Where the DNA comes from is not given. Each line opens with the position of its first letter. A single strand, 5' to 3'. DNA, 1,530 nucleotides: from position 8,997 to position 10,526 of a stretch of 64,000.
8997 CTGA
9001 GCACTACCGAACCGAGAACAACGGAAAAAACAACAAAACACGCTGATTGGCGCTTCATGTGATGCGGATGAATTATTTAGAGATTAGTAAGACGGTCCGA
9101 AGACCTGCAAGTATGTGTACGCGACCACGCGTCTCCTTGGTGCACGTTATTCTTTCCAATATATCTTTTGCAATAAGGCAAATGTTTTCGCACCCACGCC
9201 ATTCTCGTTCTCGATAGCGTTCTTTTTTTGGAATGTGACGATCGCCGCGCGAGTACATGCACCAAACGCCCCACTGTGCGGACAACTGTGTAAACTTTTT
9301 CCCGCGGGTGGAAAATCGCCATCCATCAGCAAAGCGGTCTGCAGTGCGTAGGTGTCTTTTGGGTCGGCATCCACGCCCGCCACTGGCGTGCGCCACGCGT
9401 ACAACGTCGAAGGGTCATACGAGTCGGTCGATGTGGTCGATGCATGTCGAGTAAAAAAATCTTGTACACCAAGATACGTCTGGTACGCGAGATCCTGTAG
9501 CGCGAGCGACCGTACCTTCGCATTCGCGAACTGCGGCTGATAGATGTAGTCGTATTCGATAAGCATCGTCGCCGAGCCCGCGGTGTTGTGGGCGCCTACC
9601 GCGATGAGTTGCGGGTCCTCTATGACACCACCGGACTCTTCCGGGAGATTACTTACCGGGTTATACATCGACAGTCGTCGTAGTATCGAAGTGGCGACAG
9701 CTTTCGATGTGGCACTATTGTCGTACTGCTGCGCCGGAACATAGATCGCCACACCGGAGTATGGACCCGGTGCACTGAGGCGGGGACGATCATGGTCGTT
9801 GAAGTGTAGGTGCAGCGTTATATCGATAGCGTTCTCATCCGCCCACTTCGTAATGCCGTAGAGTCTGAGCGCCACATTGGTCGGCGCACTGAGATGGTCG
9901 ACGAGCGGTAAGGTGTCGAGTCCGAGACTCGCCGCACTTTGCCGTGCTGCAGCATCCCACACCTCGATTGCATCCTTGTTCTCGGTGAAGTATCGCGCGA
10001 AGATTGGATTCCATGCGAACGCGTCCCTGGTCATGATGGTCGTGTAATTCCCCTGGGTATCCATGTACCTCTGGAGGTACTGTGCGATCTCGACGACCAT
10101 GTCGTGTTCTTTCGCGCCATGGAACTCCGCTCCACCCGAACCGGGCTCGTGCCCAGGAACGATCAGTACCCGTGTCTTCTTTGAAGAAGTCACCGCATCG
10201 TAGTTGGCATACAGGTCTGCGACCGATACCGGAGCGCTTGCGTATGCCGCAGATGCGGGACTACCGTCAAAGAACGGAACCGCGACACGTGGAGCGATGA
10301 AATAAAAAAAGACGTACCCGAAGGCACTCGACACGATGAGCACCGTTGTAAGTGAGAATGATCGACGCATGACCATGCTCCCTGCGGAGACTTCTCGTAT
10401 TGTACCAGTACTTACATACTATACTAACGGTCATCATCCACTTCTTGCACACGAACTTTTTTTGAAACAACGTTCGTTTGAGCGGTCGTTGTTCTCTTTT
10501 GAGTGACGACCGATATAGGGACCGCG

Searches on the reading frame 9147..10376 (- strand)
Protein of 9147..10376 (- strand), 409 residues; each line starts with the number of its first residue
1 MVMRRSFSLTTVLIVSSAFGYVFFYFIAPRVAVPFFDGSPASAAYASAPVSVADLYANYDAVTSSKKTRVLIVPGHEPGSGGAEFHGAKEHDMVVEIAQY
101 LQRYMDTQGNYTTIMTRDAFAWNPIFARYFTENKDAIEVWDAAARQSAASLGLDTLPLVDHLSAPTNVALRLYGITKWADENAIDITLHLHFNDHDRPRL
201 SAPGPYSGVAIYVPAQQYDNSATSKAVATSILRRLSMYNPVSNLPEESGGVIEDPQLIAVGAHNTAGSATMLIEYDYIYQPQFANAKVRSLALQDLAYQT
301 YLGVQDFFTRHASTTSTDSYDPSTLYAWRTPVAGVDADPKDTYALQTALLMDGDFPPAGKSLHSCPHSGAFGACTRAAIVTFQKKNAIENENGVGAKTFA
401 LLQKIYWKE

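Call 3: search_protein_families(library=pfam, proteins=[window:9147-10376:-], max_evalue=0.01)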
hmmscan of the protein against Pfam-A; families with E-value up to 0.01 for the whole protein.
window:9147-10376:- (409 aa): 1 family
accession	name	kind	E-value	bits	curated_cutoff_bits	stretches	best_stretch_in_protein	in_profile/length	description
PF01520.23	Amidase_3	-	2.6e-13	50.8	27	1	70-304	1-172/174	N-acetylmuramoyl-L-alanine amidase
